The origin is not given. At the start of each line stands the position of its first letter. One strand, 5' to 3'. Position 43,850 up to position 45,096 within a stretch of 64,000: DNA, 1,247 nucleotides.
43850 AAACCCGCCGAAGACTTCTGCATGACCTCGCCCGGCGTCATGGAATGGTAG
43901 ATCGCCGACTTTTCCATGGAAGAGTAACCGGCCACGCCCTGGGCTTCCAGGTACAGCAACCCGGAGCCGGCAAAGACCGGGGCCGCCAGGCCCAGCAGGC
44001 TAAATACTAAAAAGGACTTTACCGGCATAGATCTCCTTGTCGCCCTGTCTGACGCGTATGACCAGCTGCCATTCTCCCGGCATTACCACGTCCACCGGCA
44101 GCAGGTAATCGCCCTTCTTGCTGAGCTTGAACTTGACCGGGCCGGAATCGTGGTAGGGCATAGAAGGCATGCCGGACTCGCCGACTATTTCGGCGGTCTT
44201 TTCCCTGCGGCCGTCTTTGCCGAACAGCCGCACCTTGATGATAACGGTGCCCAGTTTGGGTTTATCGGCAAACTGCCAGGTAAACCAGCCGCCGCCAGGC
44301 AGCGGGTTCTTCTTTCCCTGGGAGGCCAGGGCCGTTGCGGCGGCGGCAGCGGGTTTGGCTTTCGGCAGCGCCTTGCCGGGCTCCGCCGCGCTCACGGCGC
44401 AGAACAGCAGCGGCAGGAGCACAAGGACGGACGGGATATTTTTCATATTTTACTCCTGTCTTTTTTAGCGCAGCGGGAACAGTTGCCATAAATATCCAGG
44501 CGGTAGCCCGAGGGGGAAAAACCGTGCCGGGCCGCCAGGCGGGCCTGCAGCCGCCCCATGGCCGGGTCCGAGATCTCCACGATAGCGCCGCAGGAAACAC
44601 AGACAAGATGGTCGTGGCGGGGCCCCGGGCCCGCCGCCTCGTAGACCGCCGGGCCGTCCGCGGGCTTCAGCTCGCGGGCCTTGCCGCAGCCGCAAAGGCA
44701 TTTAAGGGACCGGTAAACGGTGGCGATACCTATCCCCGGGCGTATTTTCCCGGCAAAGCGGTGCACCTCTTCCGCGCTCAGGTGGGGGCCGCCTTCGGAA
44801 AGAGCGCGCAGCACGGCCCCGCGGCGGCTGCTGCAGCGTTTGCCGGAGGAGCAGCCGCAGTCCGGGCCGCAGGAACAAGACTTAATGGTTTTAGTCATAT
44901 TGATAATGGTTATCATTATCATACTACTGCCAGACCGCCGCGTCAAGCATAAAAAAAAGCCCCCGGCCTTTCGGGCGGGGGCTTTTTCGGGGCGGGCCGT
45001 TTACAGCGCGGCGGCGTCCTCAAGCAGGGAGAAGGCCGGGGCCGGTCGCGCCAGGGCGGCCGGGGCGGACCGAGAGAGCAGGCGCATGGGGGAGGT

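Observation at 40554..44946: Fur-gated six-gene envelope operon that matches no metal-transport architecture I can name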

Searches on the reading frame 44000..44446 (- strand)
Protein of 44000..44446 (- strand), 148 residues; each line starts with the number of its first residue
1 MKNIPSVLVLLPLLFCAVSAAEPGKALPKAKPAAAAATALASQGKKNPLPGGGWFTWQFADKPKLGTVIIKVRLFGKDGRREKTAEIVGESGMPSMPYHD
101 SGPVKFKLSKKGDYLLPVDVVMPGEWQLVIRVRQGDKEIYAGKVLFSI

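Call 3: search_protein_families(library=pfam, proteins=[window:44000-44446:-], max_evalue=0.1)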
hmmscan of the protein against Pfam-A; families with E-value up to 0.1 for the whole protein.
window:44000-44446:- (148 aa): 2 families
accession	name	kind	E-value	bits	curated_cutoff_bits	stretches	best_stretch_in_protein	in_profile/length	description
PF13115.11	YtkA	-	0.0035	18.4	25.9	1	60-129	14-83/85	YtkA-like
PF05751.16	FixH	-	0.0095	16.4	23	1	70-140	75-144/150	FixH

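Call 4: search_protein_families(library=ncbifam, proteins=[window:44000-44446:-], max_evalue=0.1)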
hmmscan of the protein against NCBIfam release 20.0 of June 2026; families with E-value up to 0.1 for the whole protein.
window:44000-44446:- (148 aa): 0 families

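Call 17: find_homologous_proteins(query=window:44000-44446:-, max_evalue=0.001)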
Query window:44000-44446:- (148 aa): 219 proteins with E <= 0.001 among 349 candidates; the best 120 are listed.
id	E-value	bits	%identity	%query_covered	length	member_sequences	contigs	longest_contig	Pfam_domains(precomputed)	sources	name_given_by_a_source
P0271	1.7e-89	315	98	100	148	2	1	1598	-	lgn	-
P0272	2.3e-60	221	76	71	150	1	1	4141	-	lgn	-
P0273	1.6e-56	208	75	72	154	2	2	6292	-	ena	-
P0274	1.3e-55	205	75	78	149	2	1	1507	-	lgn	-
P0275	2.8e-54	201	65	100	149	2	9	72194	-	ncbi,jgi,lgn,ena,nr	ncbi:MAG TPA: hypothetical protein DEQ38_14700 [Elusimicrobia bacterium]|nr:MAG: hypothetical protei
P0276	9.4e-54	199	61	100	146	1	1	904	-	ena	-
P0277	6.5e-53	197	76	74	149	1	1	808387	-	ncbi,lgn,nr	ncbi:MAG: hypothetical protein PHV33_01730 [Elusimicrobiales bacterium]|nr:hypothetical protein [Elu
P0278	6.8e-53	197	72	76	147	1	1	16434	-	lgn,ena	-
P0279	7.0e-53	197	63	100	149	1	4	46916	PF13115.12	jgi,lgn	jgi:predicted small lipoprotein YifL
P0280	2.5e-52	195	63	99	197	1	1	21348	-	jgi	-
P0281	1.9e-51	192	64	90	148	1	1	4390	-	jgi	jgi:hypothetical protein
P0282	1.5e-50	189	64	97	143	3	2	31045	-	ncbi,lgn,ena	-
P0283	1.7e-50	189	65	89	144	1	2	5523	-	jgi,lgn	jgi:hypothetical protein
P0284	2.0e-50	189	59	100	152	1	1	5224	-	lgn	-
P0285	1.1e-49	186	71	74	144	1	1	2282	-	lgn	-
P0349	1.2e-28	118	48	78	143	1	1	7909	PF13115.12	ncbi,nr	ncbi:FixH family protein [Desulfobulbus sp. TB]|nr:FixH family protein [Desulfobulbus sp. TB]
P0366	5.2e-27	113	54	71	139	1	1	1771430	-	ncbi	-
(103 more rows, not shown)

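Call 19: find_encoding_contigs(protein=P0366, flank=7000, max_places=2)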
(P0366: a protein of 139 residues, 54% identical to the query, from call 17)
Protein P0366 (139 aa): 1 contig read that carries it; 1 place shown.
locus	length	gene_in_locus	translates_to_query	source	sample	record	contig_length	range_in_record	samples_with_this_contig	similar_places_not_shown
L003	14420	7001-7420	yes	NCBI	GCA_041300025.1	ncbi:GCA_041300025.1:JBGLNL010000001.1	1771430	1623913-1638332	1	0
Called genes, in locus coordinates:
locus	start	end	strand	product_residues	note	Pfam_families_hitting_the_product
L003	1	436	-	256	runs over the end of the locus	PF00218:IGPS, PF01729:QRPTase_C (weak)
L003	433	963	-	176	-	-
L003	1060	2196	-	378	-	PF06050:HGD-D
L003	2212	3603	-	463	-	PF06050:HGD-D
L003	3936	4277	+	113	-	PF08402:TOBE_2, PF03459:TOBE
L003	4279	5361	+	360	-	PF01547:SBP_bac_1 (weak), PF13531:SBP_bac_11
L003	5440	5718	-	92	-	PF03459:TOBE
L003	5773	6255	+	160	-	PF01980:TrmO_N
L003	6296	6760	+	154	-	-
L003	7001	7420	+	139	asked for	-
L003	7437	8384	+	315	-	-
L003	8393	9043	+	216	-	-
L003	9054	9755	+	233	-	PF12704:MacB_PCD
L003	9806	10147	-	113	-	-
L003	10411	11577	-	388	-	PF01702:TGT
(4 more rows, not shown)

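Call 20: find_encoding_contigs(protein=P0349, flank=7000, max_places=2)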
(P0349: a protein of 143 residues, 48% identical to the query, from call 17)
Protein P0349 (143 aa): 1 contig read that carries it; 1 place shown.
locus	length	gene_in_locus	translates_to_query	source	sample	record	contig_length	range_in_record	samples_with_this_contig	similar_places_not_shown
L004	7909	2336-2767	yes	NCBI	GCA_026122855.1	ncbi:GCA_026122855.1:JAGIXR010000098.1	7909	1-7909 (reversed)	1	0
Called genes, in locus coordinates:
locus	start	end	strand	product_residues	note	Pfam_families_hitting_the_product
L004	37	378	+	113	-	PF01985:CRS1_YhbY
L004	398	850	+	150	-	PF00472:RF-1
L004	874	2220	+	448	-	PF06123:CreD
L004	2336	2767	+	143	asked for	PF13115:YtkA (weak)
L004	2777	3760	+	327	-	-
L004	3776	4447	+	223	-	-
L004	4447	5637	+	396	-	PF12704:MacB_PCD, PF02687:FtsX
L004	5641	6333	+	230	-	PF00005:ABC_tran, PF02463:SMC_N (faint), PF13304:AAA_21 (faint)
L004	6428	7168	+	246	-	PF01048:PNP_UDP_1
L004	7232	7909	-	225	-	PF02562:PhoH, PF13245:AAA_19 (faint), PF13604:AAA_30 (faint)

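Call 39: search_solved_structures(query=A3, max_evalue=10, show_alignments=2)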
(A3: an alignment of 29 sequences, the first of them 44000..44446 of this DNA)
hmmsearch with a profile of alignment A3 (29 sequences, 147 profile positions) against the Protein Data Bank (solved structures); distinct sequences matched with E-value up to 10: 4.
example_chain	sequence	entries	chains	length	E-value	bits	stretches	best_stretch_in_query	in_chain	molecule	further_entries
9ll2_A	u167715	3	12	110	0.00039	23.5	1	89-146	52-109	Copper resistance protein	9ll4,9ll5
7sf7_A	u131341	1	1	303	0.79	12.8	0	52-94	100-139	Isoform 1 of Adhesion G protein-coupled receptor L3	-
8vti_B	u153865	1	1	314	0.87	12.6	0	52-94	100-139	Isoform 4 of Adhesion G protein-coupled receptor L3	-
12nz_A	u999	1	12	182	1.8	11.6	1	42-114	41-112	GH26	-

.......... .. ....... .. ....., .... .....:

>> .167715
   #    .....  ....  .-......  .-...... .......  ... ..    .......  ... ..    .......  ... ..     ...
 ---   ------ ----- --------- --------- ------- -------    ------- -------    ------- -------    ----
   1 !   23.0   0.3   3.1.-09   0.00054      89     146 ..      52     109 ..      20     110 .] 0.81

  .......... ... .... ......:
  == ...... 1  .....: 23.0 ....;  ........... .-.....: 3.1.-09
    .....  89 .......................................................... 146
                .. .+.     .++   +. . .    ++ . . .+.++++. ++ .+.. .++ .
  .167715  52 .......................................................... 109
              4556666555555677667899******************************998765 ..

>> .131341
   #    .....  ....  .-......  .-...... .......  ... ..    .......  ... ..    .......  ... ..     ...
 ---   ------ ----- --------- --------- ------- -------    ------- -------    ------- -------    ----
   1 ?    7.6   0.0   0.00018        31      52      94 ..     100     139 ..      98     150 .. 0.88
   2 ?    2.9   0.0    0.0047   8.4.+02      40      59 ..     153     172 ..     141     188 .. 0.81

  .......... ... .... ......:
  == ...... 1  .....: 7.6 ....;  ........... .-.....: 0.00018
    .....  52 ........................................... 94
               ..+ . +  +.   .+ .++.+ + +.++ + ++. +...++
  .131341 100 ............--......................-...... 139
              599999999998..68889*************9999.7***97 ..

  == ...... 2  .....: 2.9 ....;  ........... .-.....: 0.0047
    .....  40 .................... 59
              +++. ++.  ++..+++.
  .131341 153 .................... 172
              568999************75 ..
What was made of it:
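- On CrdA / YtkA-like periplasmic Cu(I) chaperone: Profile against PDB 9ll2 at E 3.9e-4 (call 39).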

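Call 43: predict_structure(alignment_id=A3)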
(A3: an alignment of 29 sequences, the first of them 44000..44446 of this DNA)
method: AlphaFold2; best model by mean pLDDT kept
length: 148 residues; sequences in the alignment: 29
mean_pLDDT: 86.7   pTM: 0.73
mean pLDDT of the five models: 86.7, 86.5, 86.3, 86.2, 85.8
residues with pLDDT >= 90: 109; 70-90: 4; 50-70: 30; < 50: 5
segments of 3 or more residues with pLDDT < 50: none
pLDDT, mean of each block of 10 residues (from residue 1): 57 52 55 75 97 97 98 98 96 94 97 97 97 95 97
secondary structure, 60 per line:
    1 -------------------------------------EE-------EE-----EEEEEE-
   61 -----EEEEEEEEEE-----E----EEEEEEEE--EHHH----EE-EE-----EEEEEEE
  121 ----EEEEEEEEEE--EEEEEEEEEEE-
elements in order: E54-59 E66-75 E86-93 E114-120 E125-134 E137-147

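Call 45: fold_search(model_id=the predicted structure, library=pdb)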
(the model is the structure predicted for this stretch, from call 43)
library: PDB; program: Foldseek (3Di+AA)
matches with E <= 10: 1569; with E <= 0.001: 3
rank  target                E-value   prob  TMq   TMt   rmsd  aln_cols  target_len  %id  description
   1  9ll4_A                3.8e-05  1.00  0.52  0.70   4.3       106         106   19  Crystal structure of the Helicobacter pylori copper resistance determinant CrdA in complex with silver ions in space g (released 2025-11-19)
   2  9ll2_A                5.2e-05  1.00  0.54  0.70   3.6       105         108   18  Crystal structure of the Helicobacter pylori copper resistance determinant CrdA in the apo form (released 2025-11-19)
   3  8dek_B                5.4e-04  1.00  0.42  0.17   4.1       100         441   17  The structure of the glycopeptidase catalytic domain including the linker of Amuc_1438 (released 2022-08-31)
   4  8dek_A                1.0e-03  1.00  0.42  0.17   4.1       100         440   17  The structure of the glycopeptidase catalytic domain including the linker of Amuc_1438 (released 2022-08-31)
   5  3nrp_B                1.1e-03  1.00  0.41  0.41   7.9       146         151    7  Crystal structure of 'as isolated' uropathogenic E. coli strain F11 FetP recombinantly expressed in the periplasm of E (released 2011-05-18)
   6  6rpt_C                1.2e-03  1.00  0.45  0.56   4.3       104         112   12  Structure of tick complement inhibitor CirpT1 complexed with macroglobubulin domain 4 of human complement C5 (released 2020-01-08)
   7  7r5e_A                1.2e-03  1.00  0.42  0.40   6.2       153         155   10  FtrA-P19 from Rubrivivax gelatinosus in complex with copper and magnesium (X1) (released 2022-05-18)
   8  8vv6_D                1.3e-03  1.00  0.44  0.44   7.1       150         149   11  The crystal structure of Brucella abortus FtrA-H151A mutant (released 2025-02-05)
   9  6wee_C                1.7e-03  1.00  0.42  0.40   8.0       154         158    7  Copper-bound M88I variant of Campylobacter jejuni P19 (released 2021-02-10)
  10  2oxh_A                1.7e-03  1.00  0.35  0.44   6.7       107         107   15  The SOXYZ Complex of Paracoccus Pantotrophus (released 2007-05-22)
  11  5i0y_A                1.8e-03  1.00  0.44  0.43   7.0       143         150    6  COPPER-BOUND E46Q VARIANT OF UROPATHOGENIC ESCHERICHIA COLI STRAIN F11 FETP (released 2017-02-08)
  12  8vv5_A                1.9e-03  1.00  0.46  0.45   6.6       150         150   11  The crystal structure of Brucella abortus FtrA (released 2025-02-05)
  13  3nrp_A                1.9e-03  1.00  0.42  0.41   8.5       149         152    7  Crystal structure of 'as isolated' uropathogenic E. coli strain F11 FetP recombinantly expressed in the periplasm of E (released 2011-05-18)
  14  3lzl_A                2.1e-03  1.00  0.48  0.46   5.1       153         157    9  Crystal Structure Analysis of the as-solated P19 protein from Campylobacter jejuni at 1.45 A at pH 9.0 (released 2010-07-21)
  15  8vv6_B                2.4e-03  1.00  0.45  0.44   7.0       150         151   11  The crystal structure of Brucella abortus FtrA-H151A mutant (released 2025-02-05)
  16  6wef_A                2.4e-03  1.00  0.43  0.41   6.8       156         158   10  Copper-bound D92H variant of Campylobacter jejuni P19 (released 2021-02-10)
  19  6wee_B                2.5e-03  1.00  0.44  0.41   6.9       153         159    9  Copper-bound M88I variant of Campylobacter jejuni P19 (released 2021-02-10)
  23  7r3s_A                3.1e-03  1.00  0.42  0.40   7.5       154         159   10  FtrA/P19 of Rubrivivax gelatinosus in complex with Ni (released 2022-05-18)
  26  7r4u_A                3.7e-03  1.00  0.46  0.44   6.4       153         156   11  Apoform of FtrA/P19 from Rubrivivax gelatinosus (released 2022-05-18)
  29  6wee_A                4.3e-03  1.00  0.41  0.39   8.5       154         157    8  Copper-bound M88I variant of Campylobacter jejuni P19 (released 2021-02-10)
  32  7r4v_B                5.0e-03  1.00  0.43  0.41   6.0       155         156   10  Strep-tag FtrA-P19 from Rubrivivax gelatinosus in complex with an endogenous CU1 (released 2022-05-18)
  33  7r3p_A                5.0e-03  1.00  0.39  0.37   8.9       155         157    9  Apoform of the periplasmic FtrA/P19 protein from Rubrivivax gelatinosus (His-tag) (released 2022-05-18)
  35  7r4u_B                5.3e-03  1.00  0.41  0.38   7.4       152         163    8  Apoform of FtrA/P19 from Rubrivivax gelatinosus (released 2022-05-18)
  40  7r5p_F                7.7e-03  1.00  0.44  0.42   5.8       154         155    9  Strep-tag FtrA-P19 from Rubrivivax gelatinosus in complex with copper and iron (released 2022-05-18)
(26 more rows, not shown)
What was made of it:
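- On CrdA / YtkA-like periplasmic Cu(I) chaperone: Foldseek hits 9ll4/9ll2 at E 4e-5, TMt 0.70 (call 45).
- After CrdA, the next Foldseek hits are the iron-uptake proteins FetP/P19/FtrA (E about 1e-3; call 45). Foldseek gives FetP/P19/FtrA at E about 1e-3, TM 0.41-0.48 (call 45). In the window-type module the accessory protein carries a Met3His site and is homologous to CrdA (calls 39, 45).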

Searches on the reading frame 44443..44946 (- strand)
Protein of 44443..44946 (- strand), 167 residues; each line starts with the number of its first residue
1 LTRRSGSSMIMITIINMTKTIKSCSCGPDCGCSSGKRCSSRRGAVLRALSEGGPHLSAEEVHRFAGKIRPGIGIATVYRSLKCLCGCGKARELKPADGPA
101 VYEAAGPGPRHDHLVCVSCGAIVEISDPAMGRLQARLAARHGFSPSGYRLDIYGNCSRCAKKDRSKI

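Call 3: search_protein_families(library=pfam, proteins=[window:44443-44946:-], max_evalue=0.1)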
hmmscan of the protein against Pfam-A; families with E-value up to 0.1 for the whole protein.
window:44443-44946:- (167 aa): 1 family
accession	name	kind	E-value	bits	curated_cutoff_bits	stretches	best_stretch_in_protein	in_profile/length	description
PF01475.25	FUR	-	9.9e-24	84.2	23.1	1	34-153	2-121/121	Ferric uptake regulator family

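Call 4: search_protein_families(library=ncbifam, proteins=[window:44443-44946:-], max_evalue=0.1)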
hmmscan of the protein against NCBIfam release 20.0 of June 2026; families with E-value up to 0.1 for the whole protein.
window:44443-44946:- (167 aa): 10 families
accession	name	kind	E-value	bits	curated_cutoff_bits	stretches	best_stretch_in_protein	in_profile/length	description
NF051892.1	TransRegFurBacil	equivalog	3.2e-20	72.7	220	1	40-163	21-147/149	ferric iron uptake transcriptional regulator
NF006999.0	PRK09462.1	equivalog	3.9e-17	62.2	146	1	53-162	31-139/148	ferric iron uptake transcriptional regulator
NF051891.1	TransRegFurHelico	equivalog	5.3e-16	58.8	200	1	35-162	22-148/148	ferric iron uptake transcriptional regulator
NF052545.1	TransRegPerRClab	equivalog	3.8e-13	49.6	180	1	40-162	17-137/138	transcriptional regulator PerR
NF047406.1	TransRegPerRTherm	equivalog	4.1e-10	40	200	1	36-162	4-128/130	manganese-dependent transcriptional regulator PerR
NF008646.0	PRK11639.1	equivalog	6.8e-05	22.6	167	1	36-162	22-149/171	zinc uptake transcriptional repressor Zur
NF045677.1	FeRespRegIrr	equivalog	7.3e-05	22.9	170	1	47-118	20-90/127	Fur family transcriptional regulator Irr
NF045678.1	TransRegIrrA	equivalog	0.00043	20.2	150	1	41-126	23-107/138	iron response transcriptional regulator IrrA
NF047461.1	FUR_perox_PerRB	exception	0.02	14.8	250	1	54-137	44-125/143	peroxide-responsive transcriptional repressor PerRB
NF047462.1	FUR_perox_PerRA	exception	0.092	13.2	200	0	37-126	18-105/142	peroxide-responsive transcriptional repressor PerRA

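Call 75: search_solved_structures(query=window:44443-44898:-, max_evalue=0.001, show_alignments=2)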
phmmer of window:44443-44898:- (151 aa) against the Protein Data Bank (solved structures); distinct sequences matched with E-value up to 0.001: 23.
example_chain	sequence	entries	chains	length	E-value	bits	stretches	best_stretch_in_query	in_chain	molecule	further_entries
3mwm_A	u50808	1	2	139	9.1e-23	84.5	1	21-145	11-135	Putative metal uptake regulation protein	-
7vo0_G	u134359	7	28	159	1.3e-22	84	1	20-145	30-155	Putative metal uptake regulation protein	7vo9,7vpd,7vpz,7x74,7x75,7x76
2o03_A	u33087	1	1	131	7.1e-19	71.8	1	17-144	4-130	probable Zinc uptake regulation protein FurB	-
6d57_A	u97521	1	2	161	1.2e-18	71.1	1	19-146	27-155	Ferric uptake regulation protein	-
4ets_A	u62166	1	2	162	1.2e-18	71.1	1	19-146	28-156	Ferric uptake regulation protein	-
4ray_A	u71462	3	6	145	6.2e-18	68.8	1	18-138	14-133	DNA-binding transcriptional dual regulator of siderophore biosynthesis and transport(Fur f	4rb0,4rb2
9ire_A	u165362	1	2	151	8.5e-18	68.3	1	21-147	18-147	Ferric uptake regulation protein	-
4raz_A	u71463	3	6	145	1.2e-17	67.9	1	18-138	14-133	DNA-binding transcriptional dual regulator of siderophore biosynthesis and transport(Fur f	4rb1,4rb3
5fd6_A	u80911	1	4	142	3e-17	66.6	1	16-138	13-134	Ferric uptake regulation protein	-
5fd5_A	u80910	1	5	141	3.1e-17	66.5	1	16-138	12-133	Ferric uptake regulation protein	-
8j6w_A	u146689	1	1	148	1.6e-16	64.2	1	20-142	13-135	Ferric uptake regulation protein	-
2fe3_A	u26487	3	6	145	1.7e-16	64.1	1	18-147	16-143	Peroxide operon regulator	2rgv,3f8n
2w57_A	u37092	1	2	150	6.5e-15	59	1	25-142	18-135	FERRIC UPTAKE REGULATION PROTEIN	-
5nbc_A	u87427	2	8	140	4.6e-13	53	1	28-146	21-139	Ferric uptake regulation protein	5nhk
1mzb_A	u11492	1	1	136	1.1e-11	48.5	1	23-137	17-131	ferric uptake regulation protein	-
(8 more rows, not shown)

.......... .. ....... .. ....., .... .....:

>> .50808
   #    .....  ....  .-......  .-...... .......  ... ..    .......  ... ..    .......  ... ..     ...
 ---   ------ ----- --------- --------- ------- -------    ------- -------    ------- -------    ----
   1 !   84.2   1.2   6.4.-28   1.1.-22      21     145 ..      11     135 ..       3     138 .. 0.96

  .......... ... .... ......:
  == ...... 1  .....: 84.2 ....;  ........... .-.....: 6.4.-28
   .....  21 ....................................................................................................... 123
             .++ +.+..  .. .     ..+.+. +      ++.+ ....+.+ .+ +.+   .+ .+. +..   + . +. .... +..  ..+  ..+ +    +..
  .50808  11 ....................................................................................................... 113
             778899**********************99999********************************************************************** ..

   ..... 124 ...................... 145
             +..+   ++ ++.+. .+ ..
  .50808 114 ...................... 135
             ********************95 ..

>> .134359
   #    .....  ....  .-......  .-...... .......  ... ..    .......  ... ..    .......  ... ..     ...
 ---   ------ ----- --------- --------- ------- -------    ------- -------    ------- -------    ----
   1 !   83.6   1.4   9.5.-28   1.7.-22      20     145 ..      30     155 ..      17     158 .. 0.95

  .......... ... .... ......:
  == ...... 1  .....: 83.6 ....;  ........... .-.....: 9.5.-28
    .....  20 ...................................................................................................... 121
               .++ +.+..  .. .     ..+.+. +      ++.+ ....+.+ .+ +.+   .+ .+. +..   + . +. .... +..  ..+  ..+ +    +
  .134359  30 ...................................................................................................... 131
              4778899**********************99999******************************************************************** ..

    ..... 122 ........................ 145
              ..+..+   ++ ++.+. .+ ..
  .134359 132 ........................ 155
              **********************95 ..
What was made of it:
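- On Fur family regulator and Fur-box operator: The closest solved relatives are Zur, FurB and Fur (call 75).
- The Fur paralogue is closest to actinobacterial Zur among solved structures (call 75).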
